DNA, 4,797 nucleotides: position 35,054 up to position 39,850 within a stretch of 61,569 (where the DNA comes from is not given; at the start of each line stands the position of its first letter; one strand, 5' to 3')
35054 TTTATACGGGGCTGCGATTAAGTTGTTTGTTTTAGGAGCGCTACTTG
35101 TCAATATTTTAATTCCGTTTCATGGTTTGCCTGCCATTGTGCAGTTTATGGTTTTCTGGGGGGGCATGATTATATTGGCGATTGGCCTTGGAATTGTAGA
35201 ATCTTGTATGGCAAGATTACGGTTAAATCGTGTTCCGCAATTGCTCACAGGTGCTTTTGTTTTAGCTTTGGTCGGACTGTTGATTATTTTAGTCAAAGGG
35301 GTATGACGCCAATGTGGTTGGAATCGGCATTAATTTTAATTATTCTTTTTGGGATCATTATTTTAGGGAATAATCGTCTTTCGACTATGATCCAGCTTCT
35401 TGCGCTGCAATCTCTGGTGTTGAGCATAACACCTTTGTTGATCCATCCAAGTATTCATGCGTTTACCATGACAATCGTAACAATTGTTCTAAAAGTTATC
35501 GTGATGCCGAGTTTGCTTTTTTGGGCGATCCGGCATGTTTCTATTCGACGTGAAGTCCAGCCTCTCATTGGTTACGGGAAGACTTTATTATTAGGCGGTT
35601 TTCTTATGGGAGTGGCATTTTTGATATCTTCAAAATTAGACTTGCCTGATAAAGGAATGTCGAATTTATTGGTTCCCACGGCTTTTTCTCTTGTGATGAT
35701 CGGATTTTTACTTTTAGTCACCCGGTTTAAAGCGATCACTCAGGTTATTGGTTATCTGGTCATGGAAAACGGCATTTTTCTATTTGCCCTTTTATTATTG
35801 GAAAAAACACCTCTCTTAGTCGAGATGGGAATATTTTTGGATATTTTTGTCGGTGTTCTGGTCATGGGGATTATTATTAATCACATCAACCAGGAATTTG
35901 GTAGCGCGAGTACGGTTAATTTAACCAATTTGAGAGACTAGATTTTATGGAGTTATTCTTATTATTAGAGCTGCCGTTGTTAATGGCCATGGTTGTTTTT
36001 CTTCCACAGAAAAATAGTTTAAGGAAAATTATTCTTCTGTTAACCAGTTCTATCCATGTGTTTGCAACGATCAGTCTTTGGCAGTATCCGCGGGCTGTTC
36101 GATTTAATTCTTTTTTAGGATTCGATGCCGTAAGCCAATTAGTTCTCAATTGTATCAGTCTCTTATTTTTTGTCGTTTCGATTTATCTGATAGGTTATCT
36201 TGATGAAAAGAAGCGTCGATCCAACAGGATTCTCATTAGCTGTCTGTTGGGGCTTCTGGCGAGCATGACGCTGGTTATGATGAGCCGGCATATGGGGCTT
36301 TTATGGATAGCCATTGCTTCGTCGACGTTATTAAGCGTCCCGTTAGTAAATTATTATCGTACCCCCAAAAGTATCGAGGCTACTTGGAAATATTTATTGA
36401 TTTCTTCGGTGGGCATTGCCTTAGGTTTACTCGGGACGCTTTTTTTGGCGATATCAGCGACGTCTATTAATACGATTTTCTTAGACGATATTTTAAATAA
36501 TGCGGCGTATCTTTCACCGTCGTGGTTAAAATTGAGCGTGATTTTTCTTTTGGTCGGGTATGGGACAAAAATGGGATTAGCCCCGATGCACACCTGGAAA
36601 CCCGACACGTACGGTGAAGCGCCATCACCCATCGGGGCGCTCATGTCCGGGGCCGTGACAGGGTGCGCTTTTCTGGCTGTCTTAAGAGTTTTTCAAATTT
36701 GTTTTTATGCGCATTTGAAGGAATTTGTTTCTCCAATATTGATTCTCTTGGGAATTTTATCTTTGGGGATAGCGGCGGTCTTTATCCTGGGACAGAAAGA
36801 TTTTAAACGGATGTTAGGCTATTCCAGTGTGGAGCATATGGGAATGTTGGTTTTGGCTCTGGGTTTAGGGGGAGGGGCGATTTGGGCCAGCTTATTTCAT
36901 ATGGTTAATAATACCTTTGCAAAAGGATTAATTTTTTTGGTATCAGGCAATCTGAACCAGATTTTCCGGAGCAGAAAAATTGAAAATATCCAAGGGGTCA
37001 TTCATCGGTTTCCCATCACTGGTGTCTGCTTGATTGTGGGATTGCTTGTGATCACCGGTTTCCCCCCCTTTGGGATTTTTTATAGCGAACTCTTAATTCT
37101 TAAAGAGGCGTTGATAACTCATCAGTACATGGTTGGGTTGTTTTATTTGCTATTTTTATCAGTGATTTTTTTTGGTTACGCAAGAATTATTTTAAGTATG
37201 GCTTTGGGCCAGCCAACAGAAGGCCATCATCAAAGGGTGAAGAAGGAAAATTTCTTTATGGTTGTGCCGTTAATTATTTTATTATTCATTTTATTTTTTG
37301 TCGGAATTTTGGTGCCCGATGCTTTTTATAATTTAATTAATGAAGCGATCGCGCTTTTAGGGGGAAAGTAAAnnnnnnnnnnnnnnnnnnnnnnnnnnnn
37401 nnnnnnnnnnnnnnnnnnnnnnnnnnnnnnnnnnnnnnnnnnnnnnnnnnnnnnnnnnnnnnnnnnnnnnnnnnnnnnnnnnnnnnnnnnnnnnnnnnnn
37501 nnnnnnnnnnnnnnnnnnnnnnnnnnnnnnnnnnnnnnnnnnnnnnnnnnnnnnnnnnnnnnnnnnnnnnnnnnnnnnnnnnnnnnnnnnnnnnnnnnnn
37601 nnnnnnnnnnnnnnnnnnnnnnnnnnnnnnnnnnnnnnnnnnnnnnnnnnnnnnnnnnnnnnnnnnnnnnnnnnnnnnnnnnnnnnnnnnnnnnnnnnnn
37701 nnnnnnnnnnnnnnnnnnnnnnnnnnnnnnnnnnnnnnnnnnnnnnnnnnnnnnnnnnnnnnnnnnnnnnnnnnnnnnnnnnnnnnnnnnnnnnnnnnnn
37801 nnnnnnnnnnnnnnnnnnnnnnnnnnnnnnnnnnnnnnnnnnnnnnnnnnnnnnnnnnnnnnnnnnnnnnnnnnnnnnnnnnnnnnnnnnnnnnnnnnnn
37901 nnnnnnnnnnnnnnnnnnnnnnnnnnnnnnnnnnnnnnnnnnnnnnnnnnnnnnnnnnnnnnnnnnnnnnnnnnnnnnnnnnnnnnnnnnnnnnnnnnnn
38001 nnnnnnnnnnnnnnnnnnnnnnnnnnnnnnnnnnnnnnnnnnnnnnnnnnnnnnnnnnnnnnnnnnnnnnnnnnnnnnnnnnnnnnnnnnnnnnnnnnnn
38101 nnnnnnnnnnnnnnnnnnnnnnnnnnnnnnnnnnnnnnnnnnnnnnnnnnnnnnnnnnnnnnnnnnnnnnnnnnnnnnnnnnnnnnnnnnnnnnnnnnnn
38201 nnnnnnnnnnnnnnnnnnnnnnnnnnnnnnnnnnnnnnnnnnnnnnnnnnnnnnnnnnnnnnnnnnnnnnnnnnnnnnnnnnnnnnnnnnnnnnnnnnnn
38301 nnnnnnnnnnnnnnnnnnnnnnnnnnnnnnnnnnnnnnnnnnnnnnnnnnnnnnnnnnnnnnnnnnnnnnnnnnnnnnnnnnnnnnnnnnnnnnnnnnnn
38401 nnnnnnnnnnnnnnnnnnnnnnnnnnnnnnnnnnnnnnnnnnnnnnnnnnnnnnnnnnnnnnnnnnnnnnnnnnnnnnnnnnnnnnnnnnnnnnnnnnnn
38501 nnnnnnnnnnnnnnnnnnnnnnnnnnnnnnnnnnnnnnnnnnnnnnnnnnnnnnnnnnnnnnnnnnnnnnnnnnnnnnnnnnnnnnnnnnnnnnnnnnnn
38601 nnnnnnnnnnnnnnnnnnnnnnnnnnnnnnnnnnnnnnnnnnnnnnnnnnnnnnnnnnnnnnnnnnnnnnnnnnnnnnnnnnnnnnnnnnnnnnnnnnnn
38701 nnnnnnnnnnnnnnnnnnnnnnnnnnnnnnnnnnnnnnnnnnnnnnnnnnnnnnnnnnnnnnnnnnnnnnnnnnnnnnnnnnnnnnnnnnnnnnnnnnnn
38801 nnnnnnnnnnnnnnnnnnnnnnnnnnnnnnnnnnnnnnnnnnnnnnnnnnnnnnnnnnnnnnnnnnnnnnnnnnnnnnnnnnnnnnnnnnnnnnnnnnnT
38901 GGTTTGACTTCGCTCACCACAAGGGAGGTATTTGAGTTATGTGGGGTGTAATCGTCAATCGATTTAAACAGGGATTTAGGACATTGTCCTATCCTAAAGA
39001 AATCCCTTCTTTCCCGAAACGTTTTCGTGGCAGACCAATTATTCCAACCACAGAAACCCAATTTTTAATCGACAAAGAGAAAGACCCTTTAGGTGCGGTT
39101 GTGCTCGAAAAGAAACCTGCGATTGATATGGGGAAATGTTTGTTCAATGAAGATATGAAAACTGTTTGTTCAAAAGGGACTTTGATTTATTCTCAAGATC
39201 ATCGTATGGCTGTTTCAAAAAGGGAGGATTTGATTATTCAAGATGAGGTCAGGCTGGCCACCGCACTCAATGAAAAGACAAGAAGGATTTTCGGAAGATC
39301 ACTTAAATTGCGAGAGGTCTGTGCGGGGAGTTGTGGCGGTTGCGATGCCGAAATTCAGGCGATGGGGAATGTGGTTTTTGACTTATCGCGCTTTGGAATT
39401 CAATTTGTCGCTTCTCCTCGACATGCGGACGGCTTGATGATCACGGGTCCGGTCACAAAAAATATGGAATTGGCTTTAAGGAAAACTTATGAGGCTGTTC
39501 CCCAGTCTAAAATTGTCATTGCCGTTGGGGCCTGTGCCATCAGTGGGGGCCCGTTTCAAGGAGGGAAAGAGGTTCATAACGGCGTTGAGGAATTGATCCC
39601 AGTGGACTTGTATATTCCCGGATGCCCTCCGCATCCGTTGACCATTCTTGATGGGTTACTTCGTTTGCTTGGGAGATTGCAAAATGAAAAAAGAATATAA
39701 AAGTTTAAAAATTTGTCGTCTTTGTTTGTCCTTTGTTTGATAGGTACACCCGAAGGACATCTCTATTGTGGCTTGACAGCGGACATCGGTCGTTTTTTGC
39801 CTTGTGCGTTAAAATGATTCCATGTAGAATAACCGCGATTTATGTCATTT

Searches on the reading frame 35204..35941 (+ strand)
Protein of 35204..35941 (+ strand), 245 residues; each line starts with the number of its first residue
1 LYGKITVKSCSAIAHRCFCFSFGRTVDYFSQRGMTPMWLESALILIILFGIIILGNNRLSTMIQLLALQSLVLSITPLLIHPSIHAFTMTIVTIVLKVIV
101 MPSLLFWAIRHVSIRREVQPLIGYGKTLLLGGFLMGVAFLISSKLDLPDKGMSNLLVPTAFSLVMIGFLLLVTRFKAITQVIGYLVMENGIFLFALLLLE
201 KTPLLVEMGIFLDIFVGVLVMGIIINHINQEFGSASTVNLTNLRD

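Call 3: search_protein_families(library=pfam, proteins=[window:35204-35941:+])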
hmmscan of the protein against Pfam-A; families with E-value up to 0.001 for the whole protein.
window:35204-35941:+ (245 aa): 1 family
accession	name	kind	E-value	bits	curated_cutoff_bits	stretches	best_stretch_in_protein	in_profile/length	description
PF00420.29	Oxidored_q2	-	0.00018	21.7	26.1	1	159-244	5-94/95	NADH-ubiquinone/plastoquinone oxidoreductase chain 4L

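Call 4: search_protein_families(library=ncbifam, proteins=[window:35204-35941:+])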
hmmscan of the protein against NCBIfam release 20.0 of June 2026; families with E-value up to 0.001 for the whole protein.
window:35204-35941:+ (245 aa): 1 family
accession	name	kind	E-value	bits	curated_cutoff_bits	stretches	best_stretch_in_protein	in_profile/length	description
NF008556.0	PRK11492.1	equivalog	5.4e-24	85.3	136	1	41-244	9-215/216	hydrogenase 4 membrane subunit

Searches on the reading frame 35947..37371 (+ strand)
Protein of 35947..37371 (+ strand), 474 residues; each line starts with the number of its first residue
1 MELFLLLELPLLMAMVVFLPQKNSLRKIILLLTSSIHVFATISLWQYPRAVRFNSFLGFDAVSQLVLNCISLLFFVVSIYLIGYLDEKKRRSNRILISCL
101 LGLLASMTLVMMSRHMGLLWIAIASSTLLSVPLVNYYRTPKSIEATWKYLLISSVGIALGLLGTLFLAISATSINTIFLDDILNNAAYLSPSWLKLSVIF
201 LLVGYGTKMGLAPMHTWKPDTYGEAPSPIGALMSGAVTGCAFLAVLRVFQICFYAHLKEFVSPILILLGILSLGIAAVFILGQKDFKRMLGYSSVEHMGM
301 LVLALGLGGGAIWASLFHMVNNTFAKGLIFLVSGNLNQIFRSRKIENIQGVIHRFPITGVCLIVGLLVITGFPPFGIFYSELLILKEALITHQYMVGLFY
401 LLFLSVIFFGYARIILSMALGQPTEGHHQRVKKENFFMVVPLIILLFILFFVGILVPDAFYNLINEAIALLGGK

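Call 3: search_protein_families(library=pfam, proteins=[window:35947-37371:+])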
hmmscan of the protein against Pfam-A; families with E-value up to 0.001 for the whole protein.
window:35947-37371:+ (474 aa): 1 family
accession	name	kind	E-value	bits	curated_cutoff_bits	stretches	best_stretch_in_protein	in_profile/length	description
PF00361.26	Proton_antipo_M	-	1.3e-43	149.8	21.5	1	114-399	2-286/294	NADH:quinone oxidoreductase/Mrp antiporter, TM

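Call 4: search_protein_families(library=ncbifam, proteins=[window:35947-37371:+])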
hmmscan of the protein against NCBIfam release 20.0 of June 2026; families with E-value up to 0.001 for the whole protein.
window:35947-37371:+ (474 aa): 71 families (the best 25 are shown)
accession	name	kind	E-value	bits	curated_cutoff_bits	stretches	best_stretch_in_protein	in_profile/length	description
NF005044.0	PRK06458.1-4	equivalog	1.8e-93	314.2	610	1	4-470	8-493/531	hydrogenase 4 subunit F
NF005045.0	PRK06458.1-5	equivalog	1.7e-79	268.1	543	1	46-473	51-484/484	hydrogenase 4 subunit F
NF005043.0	PRK06458.1-3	equivalog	4e-76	256.9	533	1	5-471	11-482/483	hydrogenase 4 subunit F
NF005041.0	PRK06458.1-1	equivalog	2.7e-72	244.4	951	1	5-467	9-490/526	hydrogenase 4 subunit F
NF006427.0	PRK08676.1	equivalog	9.2e-64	216.1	511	1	29-472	35-484/486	hydrogenase membrane subunit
NF005042.0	PRK06458.1-2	equivalog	1.5e-56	192.4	437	1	5-455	7-433/439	hydrogenase 4 subunit F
NF006241.0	PRK08377.1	equivalog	7.2e-50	170.4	645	1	39-467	60-473/494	NADH dehydrogenase subunit N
NF005086.0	PRK06521.1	equivalog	1.2e-48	166.2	667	1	54-395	73-421/669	hydrogenase 4 subunit B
TIGR01770.1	NDH_I_N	subfamily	4.5e-46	157.8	332.6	1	2-451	7-464/472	NADH-quinone oxidoreductase subunit NuoN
NF006419.0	PRK08668.1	equivalog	8.4e-44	150.3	617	1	2-467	3-477/613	NADH dehydrogenase subunit M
NF006240.0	PRK08376.1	subfamily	1.6e-43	149.4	662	1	58-468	87-504/521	putative monovalent cation/H+ antiporter subunit D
NF005097.0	PRK06525.1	equivalog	1.6e-43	149.2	430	1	28-448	30-467/480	hydrogenase 4 subunit D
TIGR01972.1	NDH_I_M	subfamily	6.8e-40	137.2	263.8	1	6-469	4-480/486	NADH-quinone oxidoreductase subunit M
NF004442.0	PRK05777.1-5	equivalog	5.8e-39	134.4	523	1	3-469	15-479/483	NADH-quinone oxidoreductase subunit NuoN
NF004920.0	PRK06277.1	equivalog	7e-39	133.9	578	1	6-468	7-476/478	energy conserving hydrogenase EhbF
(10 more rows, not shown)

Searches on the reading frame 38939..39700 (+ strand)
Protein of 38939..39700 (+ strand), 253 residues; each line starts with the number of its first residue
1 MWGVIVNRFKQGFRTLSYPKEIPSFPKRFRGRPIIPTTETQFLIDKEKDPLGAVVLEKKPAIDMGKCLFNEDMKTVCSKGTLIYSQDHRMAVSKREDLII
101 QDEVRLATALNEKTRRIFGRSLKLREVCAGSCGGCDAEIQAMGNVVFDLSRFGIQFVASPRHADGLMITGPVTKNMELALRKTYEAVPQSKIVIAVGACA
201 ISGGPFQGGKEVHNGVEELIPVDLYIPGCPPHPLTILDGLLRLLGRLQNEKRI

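Call 3: search_protein_families(library=pfam, proteins=[window:38939-39700:+])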
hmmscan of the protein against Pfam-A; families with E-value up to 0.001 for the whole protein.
window:38939-39700:+ (253 aa): 1 family
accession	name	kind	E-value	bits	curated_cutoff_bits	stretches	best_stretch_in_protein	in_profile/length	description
PF01058.29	Oxidored_q6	-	1.8e-31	109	27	1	132-242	1-127/128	NADH ubiquinone oxidoreductase, 20 Kd subunit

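Call 4: search_protein_families(library=ncbifam, proteins=[window:38939-39700:+])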
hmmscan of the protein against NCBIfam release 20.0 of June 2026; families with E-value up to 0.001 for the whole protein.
window:38939-39700:+ (253 aa): 17 families
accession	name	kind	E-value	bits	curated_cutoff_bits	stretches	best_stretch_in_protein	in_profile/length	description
NF005012.1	PRK06411.1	subfamily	1.3e-36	125.7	116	1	120-251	34-162/166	NADH-quinone oxidoreductase subunit NuoB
TIGR01957.1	nuoB_fam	subfamily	2.8e-34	118.1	142.7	1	132-249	26-144/145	NADH-quinone oxidoreductase subunit B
NF011391.0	PRK14816.1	equivalog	1.2e-32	113.1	283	1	119-249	49-179/196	NADH-quinone oxidoreductase subunit B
NF011394.0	PRK14819.1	equivalog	3.4e-32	112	312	1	134-247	42-156/264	NADH-quinone oxidoreductase subunit B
NF011390.0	PRK14815.1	equivalog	7.4e-30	103.6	281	1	134-251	44-161/183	NADH dehydrogenase subunit B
NF011395.0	PRK14820.1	equivalog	4.9e-29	101.3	263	1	129-250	41-160/180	NADH-quinone oxidoreductase subunit B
NF011393.0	PRK14818.1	equivalog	5.2e-28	97.7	255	1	134-251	42-159/173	NADH dehydrogenase subunit B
NF011389.0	PRK14814.1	equivalog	5.8e-26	91.4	285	1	118-249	29-159/186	NADH dehydrogenase subunit B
NF011392.0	PRK14817.1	equivalog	3.7e-25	88.6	271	1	134-251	47-164/182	NADH-quinone oxidoreductase subunit B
NF011388.0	PRK14813.1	equivalog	6e-25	88.2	294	1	134-246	39-152/189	NADH dehydrogenase subunit B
NF009808.0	PRK13292.1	equivalog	3.9e-24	84.5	1156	1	135-252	37-154/791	NADH-quinone oxidoreductase subunit B/C/D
NF009053.0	PRK12387.1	subfamily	1.2e-08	34.9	204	1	60-108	68-116/180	formate hydrogenlyase complex iron-sulfur subunit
TIGR03294.1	FrhG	equivalog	7.3e-08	32.4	245.5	1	166-244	54-141/228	coenzyme F420 hydrogenase subunit gamma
TIGR01971.1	NuoI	subfamily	1.4e-06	27.9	113.05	0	57-102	73-118/121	NADH-quinone oxidoreductase, chain I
NF040831.1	sulfhyd_ShyD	equivalog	1.7e-05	24.6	460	0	129-209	8-92/240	NAD(P)-dependent hydrogenase/sulfhydrogenase 2 subunit delta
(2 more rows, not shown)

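Call 7: search_solved_structures(query=window:38939-39697:+, max_evalue=0.001, show_alignments=4)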
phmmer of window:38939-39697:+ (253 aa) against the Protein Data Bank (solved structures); distinct sequences matched with E-value up to 0.001: 52.
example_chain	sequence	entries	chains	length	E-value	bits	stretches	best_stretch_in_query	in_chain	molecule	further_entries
6cfw_J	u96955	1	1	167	4.2e-32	114.8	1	116-247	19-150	Probable membrane-bound hydrogenase subunit mbhJ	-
7z0s_G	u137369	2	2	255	3.3e-30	108.6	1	118-249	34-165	Formate hydrogenlyase subunit 7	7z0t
5lc5_B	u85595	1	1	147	5.1e-27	98.2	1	134-253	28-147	NADH dehydrogenase [ubiquinone] iron-sulfur protein 7, mitochondrial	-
7zeb_6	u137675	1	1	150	5.5e-27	98.1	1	134-253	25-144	NADH dehydrogenase [ubiquinone] iron-sulfur protein 7, mitochondrial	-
9w2u_B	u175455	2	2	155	6e-27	98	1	134-253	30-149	NADH dehydrogenase [ubiquinone] iron-sulfur protein 7, mitochondrial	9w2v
7v2c_C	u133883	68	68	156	6.1e-27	97.9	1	134-253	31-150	NADH dehydrogenase [ubiquinone] iron-sulfur protein 7,mitochondrial | NADH dehydrogenase [ubiquinone] iron-sulfur protein 7, mitochondrial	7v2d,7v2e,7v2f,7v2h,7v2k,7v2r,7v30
7zd6_6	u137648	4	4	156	6.1e-27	97.9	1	134-253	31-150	NADH dehydrogenase [ubiquinone] iron-sulfur protein 7, mitochondrial | Complex I-20kD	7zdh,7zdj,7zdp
5ldw_B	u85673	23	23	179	8.5e-27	97.5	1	134-253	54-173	NADH dehydrogenase [ubiquinone] iron-sulfur protein 7, mitochondrial | Mitochondrial complex I, PSST subunit | NADH:ubiquinone oxidoreductase core subunit S7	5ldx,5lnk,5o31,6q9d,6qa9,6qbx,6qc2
7vxu_C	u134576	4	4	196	9.9e-27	97.2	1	134-253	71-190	Complex I-20kD | NADH dehydrogenase [ubiquinone] iron-sulfur protein 7, mitochondrial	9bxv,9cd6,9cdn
5xtb_C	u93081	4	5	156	1.1e-26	97.1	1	134-253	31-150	NADH dehydrogenase [ubiquinone] iron-sulfur protein 7, mitochondrial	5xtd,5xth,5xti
9ti4_E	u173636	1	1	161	1.2e-26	97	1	134-253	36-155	NADH dehydrogenase [ubiquinone] iron-sulfur protein 7, mitochondrial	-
5gpn_a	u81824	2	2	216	1.3e-26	96.9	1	134-253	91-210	NADH dehydrogenase [ubiquinone] iron-sulfur protein 7 | NADH dehydrogenase [ubiquinone] iron-sulfur protein 7, mitochondrial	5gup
7qsd_B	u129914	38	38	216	1.4e-26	96.8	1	134-253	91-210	NADH dehydrogenase [ubiquinone] iron-sulfur protein 7, mitochondrial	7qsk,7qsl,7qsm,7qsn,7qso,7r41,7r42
6zk9_6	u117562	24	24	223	1.5e-26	96.6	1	134-253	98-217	Mitochondrial complex I, PSST subunit | Complex I-20kD | NADH dehydrogenase [ubiquinone] iron-sulfur protein 7, mitochondrial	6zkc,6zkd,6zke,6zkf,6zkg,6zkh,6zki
9ce2_I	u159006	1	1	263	1.7e-26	96.5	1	134-253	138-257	NADH dehydrogenase [ubiquinone] iron-sulfur protein 7, mitochondrial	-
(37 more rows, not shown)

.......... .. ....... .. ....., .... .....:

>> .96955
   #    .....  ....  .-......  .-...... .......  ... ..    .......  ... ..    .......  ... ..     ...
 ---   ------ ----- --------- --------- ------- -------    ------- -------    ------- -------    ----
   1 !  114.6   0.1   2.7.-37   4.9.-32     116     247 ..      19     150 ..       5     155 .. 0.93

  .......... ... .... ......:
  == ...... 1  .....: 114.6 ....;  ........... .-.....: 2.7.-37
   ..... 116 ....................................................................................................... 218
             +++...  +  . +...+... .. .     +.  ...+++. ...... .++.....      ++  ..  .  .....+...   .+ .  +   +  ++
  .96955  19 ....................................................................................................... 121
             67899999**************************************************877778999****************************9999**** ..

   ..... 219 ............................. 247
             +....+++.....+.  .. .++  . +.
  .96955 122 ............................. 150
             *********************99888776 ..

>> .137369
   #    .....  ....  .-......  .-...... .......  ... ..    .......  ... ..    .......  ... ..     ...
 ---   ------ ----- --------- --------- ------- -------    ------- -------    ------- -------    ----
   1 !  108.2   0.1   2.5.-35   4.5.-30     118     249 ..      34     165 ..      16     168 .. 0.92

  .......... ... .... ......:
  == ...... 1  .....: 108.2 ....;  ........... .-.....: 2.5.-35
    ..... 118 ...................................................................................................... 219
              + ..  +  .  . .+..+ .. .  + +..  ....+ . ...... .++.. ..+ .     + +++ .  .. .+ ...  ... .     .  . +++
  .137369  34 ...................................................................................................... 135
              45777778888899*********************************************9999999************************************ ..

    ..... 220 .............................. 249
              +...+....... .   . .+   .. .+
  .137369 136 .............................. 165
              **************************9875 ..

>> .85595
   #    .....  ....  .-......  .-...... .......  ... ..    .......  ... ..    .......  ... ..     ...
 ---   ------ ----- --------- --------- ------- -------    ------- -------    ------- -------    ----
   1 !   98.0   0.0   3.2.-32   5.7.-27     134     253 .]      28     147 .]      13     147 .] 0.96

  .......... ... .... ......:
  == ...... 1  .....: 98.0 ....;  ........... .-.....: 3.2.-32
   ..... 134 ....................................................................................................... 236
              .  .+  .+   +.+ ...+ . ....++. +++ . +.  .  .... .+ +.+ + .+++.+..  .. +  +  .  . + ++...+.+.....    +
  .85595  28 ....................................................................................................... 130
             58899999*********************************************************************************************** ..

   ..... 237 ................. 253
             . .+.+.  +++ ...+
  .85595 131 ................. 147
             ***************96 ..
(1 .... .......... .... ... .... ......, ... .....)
